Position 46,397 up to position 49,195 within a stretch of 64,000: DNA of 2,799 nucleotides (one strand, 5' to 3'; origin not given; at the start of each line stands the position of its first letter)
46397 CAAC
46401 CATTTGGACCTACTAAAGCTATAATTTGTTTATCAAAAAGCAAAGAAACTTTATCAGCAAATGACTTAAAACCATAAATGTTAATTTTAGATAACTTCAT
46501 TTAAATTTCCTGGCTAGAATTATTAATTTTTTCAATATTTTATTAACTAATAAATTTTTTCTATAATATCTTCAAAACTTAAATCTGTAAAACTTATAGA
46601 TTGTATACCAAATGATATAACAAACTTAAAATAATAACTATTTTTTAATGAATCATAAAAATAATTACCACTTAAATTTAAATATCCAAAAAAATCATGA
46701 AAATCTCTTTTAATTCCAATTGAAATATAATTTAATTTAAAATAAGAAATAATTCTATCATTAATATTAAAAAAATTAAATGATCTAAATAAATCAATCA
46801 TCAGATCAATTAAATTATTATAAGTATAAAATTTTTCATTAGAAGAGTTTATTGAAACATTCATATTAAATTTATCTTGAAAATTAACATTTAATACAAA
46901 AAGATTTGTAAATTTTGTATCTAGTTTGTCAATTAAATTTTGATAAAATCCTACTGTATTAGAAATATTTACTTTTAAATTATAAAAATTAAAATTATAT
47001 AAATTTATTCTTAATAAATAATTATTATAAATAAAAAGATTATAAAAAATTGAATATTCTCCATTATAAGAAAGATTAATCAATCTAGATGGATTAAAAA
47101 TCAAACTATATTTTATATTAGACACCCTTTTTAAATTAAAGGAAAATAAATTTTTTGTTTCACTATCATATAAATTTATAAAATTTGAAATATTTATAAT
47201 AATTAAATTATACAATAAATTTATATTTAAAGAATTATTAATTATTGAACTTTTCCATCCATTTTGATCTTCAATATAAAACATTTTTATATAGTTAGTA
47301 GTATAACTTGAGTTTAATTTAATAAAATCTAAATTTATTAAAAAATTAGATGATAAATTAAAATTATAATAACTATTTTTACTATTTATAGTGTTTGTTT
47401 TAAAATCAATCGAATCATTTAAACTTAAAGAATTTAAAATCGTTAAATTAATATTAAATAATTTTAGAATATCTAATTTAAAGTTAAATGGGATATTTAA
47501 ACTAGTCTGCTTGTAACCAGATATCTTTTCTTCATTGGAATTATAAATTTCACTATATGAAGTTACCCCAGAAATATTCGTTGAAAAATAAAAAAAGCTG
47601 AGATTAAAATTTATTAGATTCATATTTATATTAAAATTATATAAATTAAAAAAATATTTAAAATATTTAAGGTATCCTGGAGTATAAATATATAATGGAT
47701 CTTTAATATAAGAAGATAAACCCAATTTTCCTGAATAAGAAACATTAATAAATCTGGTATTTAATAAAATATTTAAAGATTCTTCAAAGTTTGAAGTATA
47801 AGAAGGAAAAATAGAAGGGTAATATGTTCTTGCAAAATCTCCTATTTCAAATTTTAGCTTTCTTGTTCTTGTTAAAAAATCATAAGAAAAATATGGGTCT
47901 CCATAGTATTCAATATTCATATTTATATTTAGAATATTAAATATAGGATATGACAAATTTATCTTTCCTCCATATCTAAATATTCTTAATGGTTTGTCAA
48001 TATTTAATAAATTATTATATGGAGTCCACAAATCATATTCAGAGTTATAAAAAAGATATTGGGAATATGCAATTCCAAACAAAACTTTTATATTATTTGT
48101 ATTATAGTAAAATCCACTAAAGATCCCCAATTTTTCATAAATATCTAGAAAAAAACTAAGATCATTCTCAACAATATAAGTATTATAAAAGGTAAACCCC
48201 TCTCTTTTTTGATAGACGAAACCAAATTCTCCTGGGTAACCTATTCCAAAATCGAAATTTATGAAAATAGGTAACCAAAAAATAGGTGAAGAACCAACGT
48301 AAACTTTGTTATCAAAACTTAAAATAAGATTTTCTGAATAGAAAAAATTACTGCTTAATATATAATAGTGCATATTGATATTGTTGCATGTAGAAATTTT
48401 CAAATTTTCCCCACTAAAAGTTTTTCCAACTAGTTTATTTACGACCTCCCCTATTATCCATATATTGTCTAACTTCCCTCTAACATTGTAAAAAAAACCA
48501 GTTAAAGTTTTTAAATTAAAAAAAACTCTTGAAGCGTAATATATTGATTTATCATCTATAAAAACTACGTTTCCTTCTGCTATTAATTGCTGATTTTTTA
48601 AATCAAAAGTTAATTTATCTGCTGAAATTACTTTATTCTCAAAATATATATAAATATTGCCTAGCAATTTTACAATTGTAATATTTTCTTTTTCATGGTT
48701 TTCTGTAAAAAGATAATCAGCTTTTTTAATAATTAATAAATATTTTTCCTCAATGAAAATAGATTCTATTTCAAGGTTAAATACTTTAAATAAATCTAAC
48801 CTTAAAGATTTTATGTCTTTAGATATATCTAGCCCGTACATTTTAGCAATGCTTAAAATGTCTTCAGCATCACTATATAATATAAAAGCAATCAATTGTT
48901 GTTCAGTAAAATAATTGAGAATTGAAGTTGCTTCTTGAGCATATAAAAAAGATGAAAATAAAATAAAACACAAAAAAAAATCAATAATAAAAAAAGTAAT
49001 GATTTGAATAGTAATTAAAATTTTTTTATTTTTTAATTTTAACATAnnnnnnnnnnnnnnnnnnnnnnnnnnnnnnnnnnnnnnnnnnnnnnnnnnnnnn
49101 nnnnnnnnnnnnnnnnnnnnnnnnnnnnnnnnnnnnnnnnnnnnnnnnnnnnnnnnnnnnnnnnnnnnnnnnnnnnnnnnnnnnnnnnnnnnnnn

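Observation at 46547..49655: Translationally coupled Ompalpha-like anchor and 832-aa OstA/LptD-like outer-membrane protein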

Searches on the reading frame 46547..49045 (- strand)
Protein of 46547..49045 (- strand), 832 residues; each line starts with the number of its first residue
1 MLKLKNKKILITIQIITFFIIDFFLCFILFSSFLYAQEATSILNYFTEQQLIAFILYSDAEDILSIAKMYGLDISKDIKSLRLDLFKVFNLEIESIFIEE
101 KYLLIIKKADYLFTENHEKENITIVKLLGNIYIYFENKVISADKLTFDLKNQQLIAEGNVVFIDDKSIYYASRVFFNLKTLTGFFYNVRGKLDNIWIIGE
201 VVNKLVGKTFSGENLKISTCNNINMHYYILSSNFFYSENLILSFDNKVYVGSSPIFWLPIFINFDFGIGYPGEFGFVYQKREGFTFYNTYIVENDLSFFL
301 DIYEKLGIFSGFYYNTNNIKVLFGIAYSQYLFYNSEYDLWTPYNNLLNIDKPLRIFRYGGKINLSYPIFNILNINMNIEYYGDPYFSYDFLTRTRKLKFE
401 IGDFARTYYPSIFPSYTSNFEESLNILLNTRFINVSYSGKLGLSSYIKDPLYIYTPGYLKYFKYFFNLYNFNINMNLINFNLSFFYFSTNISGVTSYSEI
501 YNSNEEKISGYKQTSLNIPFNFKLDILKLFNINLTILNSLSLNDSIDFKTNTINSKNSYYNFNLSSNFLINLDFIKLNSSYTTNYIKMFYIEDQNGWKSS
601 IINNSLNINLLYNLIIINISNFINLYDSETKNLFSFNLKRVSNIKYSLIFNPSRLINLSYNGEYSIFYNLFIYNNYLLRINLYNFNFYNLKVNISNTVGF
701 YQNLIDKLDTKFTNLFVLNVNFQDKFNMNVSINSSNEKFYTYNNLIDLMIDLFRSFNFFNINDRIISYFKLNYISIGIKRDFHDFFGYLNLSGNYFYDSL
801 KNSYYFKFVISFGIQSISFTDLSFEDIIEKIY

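Call 3: search_protein_families(library=pfam, proteins=[window:46547-49045:-], max_evalue=1)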
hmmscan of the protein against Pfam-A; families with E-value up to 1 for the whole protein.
window:46547-49045:- (832 aa): 0 families

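Call 4: search_protein_families(library=ncbifam, proteins=[window:46547-49045:-], max_evalue=1)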
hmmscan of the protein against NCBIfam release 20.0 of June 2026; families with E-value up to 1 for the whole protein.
window:46547-49045:- (832 aa): 1 family
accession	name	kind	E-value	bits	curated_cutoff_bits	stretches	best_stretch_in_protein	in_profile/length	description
TIGR03002.1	outer_YhbN_LptA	equivalog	0.12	12.2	71.7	1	140-174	12-46/142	lipopolysaccharide transport periplasmic protein LptA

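Call 6: find_homologous_proteins(query=window:46547-49045:-)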
Query window:46547-49045:- (832 aa): 4 proteins with E <= 0.001 among 8000 candidates.
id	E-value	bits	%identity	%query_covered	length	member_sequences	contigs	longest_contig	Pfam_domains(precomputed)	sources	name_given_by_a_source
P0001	0.0e+0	1763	100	100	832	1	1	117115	-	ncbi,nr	ncbi:MAG: hypothetical protein N3A58_06930 [Spirochaetes bacterium]|nr:hypothetical protein [Spiroch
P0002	3.7e-240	818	51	96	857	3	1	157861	-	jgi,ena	-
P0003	1.1e-137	479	38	99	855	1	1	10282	-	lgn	-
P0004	1.6e-9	55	25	29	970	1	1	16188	-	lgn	-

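Call 8: search_protein_families(library=pfam, proteins=[P0002, P0003, P0004], max_evalue=1)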
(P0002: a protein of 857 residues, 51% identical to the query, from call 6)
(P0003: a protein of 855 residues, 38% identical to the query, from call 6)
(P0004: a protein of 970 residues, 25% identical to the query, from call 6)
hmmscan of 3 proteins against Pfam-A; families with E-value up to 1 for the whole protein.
P0002 (857 aa): 1 family
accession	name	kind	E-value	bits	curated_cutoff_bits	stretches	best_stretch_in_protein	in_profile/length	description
PF03968.19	LptD_N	-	0.12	13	20.4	1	162-200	73-111/113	LptA/(LptD N-terminal domain) LPS transport protein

P0003 (855 aa): 0 families

P0004 (970 aa): 3 families
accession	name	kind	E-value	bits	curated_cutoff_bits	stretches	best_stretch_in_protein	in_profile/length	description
PF06835.18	LptC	-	0.1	12.7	21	1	117-178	98-164/175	Lipopolysaccharide-assembly, LptC-related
PF04623.17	Adeno_E1B_55K_N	-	0.14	13.3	25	0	41-67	18-44/71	Adenovirus E1B protein N-terminus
PF03968.19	LptD_N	-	0.18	12.5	20.4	1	115-174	52-110/113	LptA/(LptD N-terminal domain) LPS transport protein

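Call 11: search_solved_structures(query=A1, max_evalue=10, show_alignments=3)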
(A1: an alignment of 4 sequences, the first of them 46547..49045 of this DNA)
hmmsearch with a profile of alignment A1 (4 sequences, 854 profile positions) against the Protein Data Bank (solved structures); distinct sequences matched with E-value up to 10: 4.
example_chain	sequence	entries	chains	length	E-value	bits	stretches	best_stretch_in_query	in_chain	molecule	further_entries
8bss_A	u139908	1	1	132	0.11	13.9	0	130-163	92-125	Lipopolysaccharide export system protein LptA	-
8gaj_A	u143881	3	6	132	0.86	11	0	130-163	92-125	Lipopolysaccharide export system protein LptA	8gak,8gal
2r19_A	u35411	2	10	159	1.4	10.3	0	130-163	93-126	Protein yhbN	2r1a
9t3o_A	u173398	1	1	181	1.9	9.9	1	132-195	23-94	LPS-assembly protein LptD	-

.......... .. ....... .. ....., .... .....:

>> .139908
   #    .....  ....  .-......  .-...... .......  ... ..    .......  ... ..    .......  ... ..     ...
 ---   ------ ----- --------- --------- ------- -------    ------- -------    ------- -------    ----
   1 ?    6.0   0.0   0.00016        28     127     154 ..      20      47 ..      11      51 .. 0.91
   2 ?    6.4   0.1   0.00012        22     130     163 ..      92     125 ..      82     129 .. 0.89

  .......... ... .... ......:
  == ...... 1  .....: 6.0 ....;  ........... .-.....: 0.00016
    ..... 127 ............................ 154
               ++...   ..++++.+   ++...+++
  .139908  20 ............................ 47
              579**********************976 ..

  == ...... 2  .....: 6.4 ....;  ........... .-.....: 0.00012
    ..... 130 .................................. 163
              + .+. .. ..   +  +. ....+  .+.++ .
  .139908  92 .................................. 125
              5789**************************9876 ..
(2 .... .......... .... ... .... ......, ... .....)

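Call 19: find_encoding_contigs(protein=P0002, flank=10000, max_places=2)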
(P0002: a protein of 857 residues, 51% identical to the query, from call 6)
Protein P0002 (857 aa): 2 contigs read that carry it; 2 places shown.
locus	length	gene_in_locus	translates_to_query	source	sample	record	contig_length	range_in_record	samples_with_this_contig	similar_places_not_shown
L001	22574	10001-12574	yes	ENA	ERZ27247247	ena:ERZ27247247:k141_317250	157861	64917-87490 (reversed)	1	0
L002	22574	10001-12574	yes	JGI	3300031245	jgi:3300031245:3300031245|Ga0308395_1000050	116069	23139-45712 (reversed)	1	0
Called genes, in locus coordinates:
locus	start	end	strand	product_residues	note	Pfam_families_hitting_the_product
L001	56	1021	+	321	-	PF00013:KH_1 (weak), PF02562:PhoH, PF13245:AAA_19 (weak), PF13604:AAA_30 (weak)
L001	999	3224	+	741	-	PF07697:7TMR-HDED, PF07698:7TM-7TMR_HD, PF08668:HDOD (weak), PF01966:HD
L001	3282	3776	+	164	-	PF02130:YbeY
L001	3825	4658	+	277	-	PF00571:CBS, PF03471:CorC_HlyC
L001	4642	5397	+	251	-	-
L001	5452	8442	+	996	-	PF03193:RsgA_GTPase (faint), PF20720:nSTAND3 (faint), PF02463:SMC_N (faint), PF13481:AAA_25 (faint), PF00005:ABC_tran (faint), PF13191:AAA_16 (faint), PF17760:UvrA_inter, PF17755:UvrA_DNA-bind, +2 more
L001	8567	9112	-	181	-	-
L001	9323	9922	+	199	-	PF00395:SLH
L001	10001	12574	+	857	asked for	-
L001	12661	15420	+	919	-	PF02463:SMC_N, PF13175:AAA_15, PF13304:AAA_21, PF13476:AAA_23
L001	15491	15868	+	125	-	-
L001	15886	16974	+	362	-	-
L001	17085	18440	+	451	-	PF02881:SRP54_N, PF06414:Zeta_toxin (faint), PF00448:SRP54, PF02978:SRP_SPB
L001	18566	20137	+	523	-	PF00890:FAD_binding_2, PF01266:DAO, PF07992:Pyr_redox_2 (faint), PF13450:NAD_binding_8 (weak), PF02910:Succ_DH_flav_C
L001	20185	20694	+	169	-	-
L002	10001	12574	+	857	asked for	-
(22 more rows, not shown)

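Call 20: find_encoding_contigs(protein=P0003, flank=10000, max_places=2)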
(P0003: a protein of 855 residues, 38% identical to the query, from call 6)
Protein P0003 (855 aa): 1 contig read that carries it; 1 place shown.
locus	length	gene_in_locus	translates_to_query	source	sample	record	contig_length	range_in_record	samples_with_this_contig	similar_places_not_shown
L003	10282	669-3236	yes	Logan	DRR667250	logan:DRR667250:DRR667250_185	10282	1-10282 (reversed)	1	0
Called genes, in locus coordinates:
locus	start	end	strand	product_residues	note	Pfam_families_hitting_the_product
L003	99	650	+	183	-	PF00395:SLH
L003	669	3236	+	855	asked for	-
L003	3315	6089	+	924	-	PF02463:SMC_N, PF13175:AAA_15 (weak), PF13476:AAA_23, PF13555:AAA_29 (faint), PF19220:Rod_CreS (weak)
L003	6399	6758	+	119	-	-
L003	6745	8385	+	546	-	-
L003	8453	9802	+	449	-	PF02881:SRP54_N, PF00448:SRP54, PF06414:Zeta_toxin, PF13401:AAA_22 (weak), PF01656:CbiA, PF02978:SRP_SPB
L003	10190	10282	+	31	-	?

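Call 21: find_encoding_contigs(protein=P0004, flank=10000, max_places=2)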
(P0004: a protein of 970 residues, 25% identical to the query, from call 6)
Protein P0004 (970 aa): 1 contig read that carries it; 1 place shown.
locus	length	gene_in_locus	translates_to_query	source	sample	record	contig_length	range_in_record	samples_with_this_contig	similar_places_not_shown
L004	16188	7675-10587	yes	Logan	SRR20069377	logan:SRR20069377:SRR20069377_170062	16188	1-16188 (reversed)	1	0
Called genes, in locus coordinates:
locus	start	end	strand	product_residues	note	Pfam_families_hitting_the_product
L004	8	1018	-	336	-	-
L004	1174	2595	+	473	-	PF07228:SpoIIE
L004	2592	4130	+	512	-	PF13174:TPR_6 (faint)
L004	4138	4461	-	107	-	PF01740:STAS, PF13466:STAS_2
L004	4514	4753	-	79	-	-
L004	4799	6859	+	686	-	PF00989:PAS, PF13426:PAS_9, PF00990:GGDEF, PF00563:EAL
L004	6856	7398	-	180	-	PF02493:MORN (weak)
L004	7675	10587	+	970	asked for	-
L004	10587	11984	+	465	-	PF13727:CoA_binding_3, PF02397:Bac_transf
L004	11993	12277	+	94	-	PF02686:GatC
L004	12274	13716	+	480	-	PF01425:Amidase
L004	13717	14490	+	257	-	PF00977:His_biosynth, PF05690:ThiG (faint), PF02581:TMP-TENI (faint), PF03060:NMO (faint), PF01207:Dus (faint), PF04309:G3P_antiterm (faint)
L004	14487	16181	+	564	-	PF00474:SSF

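Call 22: search_protein_representatives(alignment_id=A1)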
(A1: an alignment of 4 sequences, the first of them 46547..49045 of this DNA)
Query: 4 sequences, 854 profile positions. Proteins with E-value up to 0.001 (for the whole library): 4212; up to 1e-10: 1172; up to 1e-30: 40. The best 150 are listed.
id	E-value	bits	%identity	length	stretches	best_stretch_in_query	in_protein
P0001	0.0e+00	1297.9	-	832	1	9-854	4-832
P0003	0.0e+00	1247.0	-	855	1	13-854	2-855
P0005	4.4e-141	488.4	-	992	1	59-853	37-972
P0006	6.7e-138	477.9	-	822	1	31-850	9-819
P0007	5.6e-106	372.3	-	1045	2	56-713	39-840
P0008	5.5e-81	289.6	-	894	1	102-844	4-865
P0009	5.3e-77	276.4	-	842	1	16-854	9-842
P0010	8.7e-64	232.7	-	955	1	53-838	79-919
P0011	3.8e-54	200.8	-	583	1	56-444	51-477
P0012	7.5e-52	193.2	-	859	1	25-846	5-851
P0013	4.3e-46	174.2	-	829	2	86-443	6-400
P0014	6.9e-46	173.5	-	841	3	100-432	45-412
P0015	6.3e-45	170.3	-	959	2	110-436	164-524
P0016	4.6e-44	167.5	-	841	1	55-819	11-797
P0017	6.2e-44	167.0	-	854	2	108-383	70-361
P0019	1.6e-43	165.7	-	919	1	61-813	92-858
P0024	2.0e-40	155.4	-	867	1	101-841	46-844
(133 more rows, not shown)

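Call 25: search_protein_families(library=pfam, alignment_id=A2, max_evalue=0.01)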
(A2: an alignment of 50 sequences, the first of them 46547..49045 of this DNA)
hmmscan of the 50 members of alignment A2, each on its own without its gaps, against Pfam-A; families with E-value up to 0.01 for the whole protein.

A. member 1, window:46547-49045:- (832 aa): 0 families

B. families by the number of members that match (of 50 scanned): 6 families
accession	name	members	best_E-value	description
PF03968.19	LptD_N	5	9.4e-06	LptA/(LptD N-terminal domain) LPS transport protein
PF02037.33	SAP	3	0.00012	SAP domain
PF13100.11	OstA_2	2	5.9e-05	OstA-like protein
PF06835.18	LptC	2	0.004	Lipopolysaccharide-assembly, LptC-related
PF18953.6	SAP_new25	1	8.4e-05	SAP domain-containing new25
PF00354.24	Pentaxin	1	0.0085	Pentaxin family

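Call 26: search_solved_structures(query=A2, max_evalue=1, show_alignments=2)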
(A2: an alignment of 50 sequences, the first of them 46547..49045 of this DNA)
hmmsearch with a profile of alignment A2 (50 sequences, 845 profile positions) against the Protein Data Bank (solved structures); distinct sequences matched with E-value up to 1: 11.
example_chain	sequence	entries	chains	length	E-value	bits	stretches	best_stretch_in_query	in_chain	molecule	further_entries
7omm_A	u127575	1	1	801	1.2e-07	34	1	78-230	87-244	LPS-assembly protein LptD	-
8h1r_A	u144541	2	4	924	9.6e-07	30.9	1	87-295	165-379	LPS-assembly protein LptD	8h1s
8onu_A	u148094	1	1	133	0.00077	21.3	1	106-145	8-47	Lipopolysaccharide export system protein LptA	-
8bss_A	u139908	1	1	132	0.0015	20.4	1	91-119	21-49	Lipopolysaccharide export system protein LptA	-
9t3o_A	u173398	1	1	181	0.0023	19.7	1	96-187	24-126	LPS-assembly protein LptD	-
8gaj_A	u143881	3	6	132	0.012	17.4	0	91-119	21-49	Lipopolysaccharide export system protein LptA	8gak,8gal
7zed_A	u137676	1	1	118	0.013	17.3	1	91-119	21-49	Lipopolysaccharide export system protein LptA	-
2r19_A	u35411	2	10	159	0.023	16.5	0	92-118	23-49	Protein yhbN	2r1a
7zax_A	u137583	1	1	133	0.073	14.8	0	91-177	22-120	Lipopolysaccharide export system protein LptA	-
7qs6_A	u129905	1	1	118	0.1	14.3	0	91-119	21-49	Lipopolysaccharide export system protein LptA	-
6gd5_A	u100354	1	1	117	0.11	14.2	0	91-119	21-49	Lipopolysaccharide export system protein LptA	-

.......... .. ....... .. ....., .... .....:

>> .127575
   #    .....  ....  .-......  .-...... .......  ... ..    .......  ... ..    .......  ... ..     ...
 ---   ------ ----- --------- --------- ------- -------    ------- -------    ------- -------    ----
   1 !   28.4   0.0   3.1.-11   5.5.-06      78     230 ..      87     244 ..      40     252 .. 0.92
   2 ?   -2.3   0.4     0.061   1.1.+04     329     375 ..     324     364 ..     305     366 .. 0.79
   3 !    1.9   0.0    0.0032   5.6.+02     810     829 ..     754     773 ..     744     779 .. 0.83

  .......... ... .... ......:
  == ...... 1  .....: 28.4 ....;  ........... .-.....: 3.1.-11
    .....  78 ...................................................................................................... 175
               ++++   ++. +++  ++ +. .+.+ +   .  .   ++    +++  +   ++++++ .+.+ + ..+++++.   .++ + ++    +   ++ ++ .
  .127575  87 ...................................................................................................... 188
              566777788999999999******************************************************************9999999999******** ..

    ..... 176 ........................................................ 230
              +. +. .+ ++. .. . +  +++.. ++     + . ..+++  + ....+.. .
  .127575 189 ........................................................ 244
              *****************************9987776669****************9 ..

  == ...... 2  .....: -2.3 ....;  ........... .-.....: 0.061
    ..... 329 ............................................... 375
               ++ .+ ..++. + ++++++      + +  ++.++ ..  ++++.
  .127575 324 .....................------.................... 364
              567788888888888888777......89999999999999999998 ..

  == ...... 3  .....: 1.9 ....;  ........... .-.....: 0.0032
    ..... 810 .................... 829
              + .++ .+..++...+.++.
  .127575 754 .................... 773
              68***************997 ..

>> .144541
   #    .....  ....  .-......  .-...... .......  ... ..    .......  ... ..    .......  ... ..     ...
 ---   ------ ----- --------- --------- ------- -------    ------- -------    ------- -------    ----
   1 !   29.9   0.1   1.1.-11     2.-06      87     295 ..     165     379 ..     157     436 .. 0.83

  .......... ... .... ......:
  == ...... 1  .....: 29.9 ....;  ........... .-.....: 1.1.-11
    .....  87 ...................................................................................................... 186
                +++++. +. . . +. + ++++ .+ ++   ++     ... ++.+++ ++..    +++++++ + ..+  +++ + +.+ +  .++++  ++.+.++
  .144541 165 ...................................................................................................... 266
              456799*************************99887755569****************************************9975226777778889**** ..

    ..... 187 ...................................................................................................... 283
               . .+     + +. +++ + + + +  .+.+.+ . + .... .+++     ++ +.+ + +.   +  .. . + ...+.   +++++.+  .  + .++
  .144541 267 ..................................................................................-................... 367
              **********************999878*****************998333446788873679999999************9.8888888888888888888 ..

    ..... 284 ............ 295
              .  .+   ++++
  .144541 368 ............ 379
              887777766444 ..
